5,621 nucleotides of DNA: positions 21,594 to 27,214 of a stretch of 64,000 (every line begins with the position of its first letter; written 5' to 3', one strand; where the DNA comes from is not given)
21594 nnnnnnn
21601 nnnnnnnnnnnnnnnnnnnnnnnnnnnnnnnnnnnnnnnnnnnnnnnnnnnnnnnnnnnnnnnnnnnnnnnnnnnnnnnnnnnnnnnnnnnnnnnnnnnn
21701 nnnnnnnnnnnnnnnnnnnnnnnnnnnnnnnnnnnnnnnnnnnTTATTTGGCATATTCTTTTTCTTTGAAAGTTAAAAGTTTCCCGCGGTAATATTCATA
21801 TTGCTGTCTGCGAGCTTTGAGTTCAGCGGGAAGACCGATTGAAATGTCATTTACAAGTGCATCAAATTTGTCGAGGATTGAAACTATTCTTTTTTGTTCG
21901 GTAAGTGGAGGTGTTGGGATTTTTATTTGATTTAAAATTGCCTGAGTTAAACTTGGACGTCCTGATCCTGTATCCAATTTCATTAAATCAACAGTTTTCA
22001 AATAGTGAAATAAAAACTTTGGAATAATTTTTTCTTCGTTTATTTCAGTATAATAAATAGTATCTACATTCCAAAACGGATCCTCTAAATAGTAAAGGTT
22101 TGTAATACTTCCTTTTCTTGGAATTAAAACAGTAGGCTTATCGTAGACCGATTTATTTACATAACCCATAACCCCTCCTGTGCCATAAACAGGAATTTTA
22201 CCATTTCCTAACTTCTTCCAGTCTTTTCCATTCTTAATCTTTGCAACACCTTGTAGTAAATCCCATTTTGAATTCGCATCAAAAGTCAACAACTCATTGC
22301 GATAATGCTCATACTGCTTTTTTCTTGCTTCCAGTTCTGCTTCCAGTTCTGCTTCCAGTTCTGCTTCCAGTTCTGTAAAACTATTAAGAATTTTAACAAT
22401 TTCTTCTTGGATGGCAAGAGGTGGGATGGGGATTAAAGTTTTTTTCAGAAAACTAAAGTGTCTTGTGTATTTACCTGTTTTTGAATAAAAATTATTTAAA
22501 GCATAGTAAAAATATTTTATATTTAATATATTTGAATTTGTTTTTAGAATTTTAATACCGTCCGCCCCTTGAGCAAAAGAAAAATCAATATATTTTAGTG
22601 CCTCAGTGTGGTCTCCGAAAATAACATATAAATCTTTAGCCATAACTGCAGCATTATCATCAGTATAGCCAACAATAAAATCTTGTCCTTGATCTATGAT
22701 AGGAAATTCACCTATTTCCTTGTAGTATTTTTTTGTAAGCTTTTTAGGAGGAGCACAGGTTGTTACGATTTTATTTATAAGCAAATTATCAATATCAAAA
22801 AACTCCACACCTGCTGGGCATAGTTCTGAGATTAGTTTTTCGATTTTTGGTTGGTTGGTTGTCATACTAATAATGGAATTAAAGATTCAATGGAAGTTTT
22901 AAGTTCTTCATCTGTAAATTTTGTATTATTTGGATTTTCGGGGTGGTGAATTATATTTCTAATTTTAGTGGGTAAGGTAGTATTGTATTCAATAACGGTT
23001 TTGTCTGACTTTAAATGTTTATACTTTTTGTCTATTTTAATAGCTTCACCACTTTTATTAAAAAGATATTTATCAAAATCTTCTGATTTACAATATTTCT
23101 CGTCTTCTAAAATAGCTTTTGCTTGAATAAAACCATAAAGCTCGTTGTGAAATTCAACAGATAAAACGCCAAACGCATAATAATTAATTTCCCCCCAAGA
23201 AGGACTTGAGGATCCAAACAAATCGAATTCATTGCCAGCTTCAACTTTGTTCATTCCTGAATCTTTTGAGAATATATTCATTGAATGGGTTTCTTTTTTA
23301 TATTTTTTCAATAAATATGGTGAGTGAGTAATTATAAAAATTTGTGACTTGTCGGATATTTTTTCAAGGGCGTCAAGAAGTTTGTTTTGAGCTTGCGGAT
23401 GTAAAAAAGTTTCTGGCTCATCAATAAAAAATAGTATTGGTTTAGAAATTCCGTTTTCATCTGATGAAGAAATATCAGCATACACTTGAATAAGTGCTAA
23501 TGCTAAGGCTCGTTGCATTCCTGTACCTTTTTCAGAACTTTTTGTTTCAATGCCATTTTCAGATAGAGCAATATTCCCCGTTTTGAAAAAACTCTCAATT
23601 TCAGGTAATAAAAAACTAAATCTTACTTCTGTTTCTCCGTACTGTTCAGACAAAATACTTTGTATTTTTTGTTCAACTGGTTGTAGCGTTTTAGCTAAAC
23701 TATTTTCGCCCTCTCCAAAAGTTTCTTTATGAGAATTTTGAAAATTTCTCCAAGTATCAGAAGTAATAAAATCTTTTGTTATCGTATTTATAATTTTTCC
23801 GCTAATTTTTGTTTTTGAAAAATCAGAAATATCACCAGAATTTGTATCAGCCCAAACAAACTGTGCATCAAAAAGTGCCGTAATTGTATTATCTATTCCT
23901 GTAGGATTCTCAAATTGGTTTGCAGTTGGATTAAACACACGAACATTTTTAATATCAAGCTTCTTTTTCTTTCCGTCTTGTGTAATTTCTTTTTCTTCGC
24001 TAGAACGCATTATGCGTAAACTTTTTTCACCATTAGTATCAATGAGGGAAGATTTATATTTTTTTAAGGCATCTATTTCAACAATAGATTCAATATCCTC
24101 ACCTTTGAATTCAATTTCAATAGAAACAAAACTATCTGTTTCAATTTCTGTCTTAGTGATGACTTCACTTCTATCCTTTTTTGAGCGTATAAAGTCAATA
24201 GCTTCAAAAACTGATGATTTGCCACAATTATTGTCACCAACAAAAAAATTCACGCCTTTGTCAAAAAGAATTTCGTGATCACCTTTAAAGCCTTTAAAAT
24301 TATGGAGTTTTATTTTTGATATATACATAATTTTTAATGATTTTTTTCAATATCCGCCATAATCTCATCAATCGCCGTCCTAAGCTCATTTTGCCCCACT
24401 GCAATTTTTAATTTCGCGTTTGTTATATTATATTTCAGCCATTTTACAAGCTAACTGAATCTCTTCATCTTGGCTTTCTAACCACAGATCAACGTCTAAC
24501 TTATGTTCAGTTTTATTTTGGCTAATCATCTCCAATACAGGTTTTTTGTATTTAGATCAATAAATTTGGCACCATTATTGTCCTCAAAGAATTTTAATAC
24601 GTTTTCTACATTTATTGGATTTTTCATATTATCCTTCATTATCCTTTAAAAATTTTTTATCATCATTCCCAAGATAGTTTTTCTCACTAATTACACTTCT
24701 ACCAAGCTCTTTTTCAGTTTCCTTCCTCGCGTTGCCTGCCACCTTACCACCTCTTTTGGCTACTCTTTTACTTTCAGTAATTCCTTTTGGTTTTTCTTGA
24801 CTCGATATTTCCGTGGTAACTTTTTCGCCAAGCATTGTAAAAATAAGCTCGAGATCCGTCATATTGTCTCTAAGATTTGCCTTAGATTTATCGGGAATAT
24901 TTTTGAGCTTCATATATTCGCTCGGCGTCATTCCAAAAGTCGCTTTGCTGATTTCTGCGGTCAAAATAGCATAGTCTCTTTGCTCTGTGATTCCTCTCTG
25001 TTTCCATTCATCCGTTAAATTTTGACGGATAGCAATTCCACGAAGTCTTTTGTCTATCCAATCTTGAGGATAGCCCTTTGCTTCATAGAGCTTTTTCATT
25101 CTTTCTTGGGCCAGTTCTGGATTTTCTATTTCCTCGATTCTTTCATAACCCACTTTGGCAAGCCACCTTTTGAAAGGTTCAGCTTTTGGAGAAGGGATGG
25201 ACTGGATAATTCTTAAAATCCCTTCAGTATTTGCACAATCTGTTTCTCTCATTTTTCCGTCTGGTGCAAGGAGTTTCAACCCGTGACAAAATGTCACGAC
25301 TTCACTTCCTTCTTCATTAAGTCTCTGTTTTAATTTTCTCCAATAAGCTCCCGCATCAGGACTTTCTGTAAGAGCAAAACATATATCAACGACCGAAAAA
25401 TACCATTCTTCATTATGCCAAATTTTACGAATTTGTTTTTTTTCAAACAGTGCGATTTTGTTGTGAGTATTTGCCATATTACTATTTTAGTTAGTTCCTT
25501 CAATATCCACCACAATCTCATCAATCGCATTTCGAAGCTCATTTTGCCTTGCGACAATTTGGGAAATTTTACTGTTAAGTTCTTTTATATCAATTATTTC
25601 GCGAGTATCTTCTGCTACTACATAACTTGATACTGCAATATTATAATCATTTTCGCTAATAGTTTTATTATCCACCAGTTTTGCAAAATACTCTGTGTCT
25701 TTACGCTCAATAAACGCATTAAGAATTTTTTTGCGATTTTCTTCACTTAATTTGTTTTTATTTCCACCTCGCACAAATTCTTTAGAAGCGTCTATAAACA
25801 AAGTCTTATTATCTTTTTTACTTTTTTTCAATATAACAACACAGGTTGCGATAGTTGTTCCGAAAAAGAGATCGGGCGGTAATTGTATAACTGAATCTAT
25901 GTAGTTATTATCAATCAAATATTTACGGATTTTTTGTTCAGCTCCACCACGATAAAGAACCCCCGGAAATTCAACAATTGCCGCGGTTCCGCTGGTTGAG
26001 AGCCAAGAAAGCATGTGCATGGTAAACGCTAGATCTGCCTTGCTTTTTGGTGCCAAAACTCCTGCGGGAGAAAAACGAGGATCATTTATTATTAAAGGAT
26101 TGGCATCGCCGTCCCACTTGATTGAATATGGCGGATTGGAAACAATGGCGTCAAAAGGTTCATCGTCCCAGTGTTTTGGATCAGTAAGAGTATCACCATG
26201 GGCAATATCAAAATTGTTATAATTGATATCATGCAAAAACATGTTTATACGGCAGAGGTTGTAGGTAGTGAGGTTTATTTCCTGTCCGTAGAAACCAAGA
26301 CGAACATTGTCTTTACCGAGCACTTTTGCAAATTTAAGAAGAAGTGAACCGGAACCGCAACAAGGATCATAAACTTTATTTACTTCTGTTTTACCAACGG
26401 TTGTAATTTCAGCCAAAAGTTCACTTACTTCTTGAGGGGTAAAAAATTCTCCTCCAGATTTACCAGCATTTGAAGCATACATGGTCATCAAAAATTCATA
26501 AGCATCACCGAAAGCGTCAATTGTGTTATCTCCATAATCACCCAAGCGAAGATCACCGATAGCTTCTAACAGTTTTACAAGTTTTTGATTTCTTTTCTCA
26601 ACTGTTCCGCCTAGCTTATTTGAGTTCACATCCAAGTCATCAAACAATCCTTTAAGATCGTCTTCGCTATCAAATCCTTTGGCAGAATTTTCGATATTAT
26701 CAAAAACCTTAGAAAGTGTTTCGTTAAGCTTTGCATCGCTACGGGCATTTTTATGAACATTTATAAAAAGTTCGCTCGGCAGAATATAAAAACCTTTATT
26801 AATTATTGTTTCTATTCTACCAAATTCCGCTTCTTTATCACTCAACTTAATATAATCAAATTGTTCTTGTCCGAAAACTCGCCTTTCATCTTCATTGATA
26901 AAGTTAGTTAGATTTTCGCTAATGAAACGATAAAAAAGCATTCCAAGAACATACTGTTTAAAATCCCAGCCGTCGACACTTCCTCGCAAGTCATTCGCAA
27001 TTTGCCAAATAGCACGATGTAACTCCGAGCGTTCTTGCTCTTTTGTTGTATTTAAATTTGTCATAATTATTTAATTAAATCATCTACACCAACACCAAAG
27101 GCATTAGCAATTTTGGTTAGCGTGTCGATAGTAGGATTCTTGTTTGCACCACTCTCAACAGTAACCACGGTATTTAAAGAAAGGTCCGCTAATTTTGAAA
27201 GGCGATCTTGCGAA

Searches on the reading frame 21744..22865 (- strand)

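Call 11: search_protein_families(library=pfam, proteins=[window:21744-22865:-])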
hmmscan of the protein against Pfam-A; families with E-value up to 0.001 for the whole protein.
window:21744-22865:- (373 aa): 1 family
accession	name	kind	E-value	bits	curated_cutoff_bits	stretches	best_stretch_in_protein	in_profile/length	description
PF01420.25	Methylase_S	-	7.8e-38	130.8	22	2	204-350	9-167/168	Type I restriction modification DNA specificity domain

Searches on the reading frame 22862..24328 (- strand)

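Call 11: search_protein_families(library=pfam, proteins=[window:22862-24328:-])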
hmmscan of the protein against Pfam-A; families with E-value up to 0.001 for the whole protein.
window:22862-24328:- (488 aa): 6 families
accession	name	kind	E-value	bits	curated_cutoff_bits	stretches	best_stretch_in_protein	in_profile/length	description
PF13175.12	AAA_15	-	4.3e-33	115.9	32.1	1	1-339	1-373/374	AAA ATPase domain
PF13304.12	AAA_21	-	4.7e-24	86.4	27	1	26-340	1-303/304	AAA domain, putative AbiEii toxin, Type IV TA system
PF02463.25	SMC_N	-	1.7e-12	47.7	40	1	2-345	1-207/220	RecF/RecN/SMC N terminal domain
PF13476.12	AAA_23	-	4.2e-08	34.5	27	1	5-228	1-199/201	AAA domain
PF13555.12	AAA_29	-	8.9e-05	22.6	27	1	4-45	2-43/61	P-loop containing region of AAA domain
PF11398.14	DUF2813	-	0.0005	20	21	0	1-52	1-50/372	Protein of unknown function (DUF2813)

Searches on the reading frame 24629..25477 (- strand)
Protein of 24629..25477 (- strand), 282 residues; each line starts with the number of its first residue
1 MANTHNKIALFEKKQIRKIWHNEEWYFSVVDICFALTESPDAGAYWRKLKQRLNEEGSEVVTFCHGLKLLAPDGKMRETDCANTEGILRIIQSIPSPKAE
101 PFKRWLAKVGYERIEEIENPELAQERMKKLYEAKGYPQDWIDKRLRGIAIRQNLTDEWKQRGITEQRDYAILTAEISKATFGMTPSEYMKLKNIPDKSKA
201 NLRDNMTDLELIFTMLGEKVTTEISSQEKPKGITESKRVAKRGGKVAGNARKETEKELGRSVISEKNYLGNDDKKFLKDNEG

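Call 11: search_protein_families(library=pfam, proteins=[window:24629-25477:-])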
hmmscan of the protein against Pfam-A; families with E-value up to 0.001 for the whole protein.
window:24629-25477:- (282 aa): 1 family
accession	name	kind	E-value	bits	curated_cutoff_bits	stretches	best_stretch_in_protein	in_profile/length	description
PF02498.22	Bro-N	-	3.3e-13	50.5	25.6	1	15-108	1-92/96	BRO family, N-terminal domain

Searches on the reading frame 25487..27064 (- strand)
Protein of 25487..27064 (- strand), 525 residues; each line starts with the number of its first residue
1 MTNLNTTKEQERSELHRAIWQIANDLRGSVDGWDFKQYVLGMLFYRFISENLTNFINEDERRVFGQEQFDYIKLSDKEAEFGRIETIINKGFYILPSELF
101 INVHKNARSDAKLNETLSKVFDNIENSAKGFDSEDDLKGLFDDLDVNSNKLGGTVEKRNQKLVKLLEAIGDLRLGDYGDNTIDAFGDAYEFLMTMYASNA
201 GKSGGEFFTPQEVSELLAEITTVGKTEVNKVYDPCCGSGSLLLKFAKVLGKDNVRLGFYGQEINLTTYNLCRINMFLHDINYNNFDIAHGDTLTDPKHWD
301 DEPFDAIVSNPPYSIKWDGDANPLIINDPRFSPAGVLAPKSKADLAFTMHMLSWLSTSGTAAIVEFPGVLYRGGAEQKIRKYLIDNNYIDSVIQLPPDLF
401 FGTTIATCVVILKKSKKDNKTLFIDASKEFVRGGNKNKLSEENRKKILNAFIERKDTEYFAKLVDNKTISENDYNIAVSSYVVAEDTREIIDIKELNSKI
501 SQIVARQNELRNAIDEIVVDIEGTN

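Call 11: search_protein_families(library=pfam, proteins=[window:25487-27064:-])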
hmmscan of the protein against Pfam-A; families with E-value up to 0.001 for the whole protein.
window:25487-27064:- (525 aa): 5 families
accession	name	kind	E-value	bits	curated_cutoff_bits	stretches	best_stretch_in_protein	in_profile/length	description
PF02384.22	N6_Mtase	-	3.2e-116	388.5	20.4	1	181-489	2-310/311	N-6 DNA Methylase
PF12161.14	HsdM_N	-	2.9e-20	73.7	24.5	1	15-169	1-135/135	HsdM N-terminal domain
PF05175.20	MTS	-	0.00016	21.8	23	1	222-314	26-109/170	Methyltransferase small domain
PF07669.17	Eco57I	-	0.00024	21.7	25.3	1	284-395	49-165/171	Eco57I restriction-modification methylase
PF13847.12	Methyltransf_31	-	0.00069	19.8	27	0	229-310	5-81/145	Methyltransferase domain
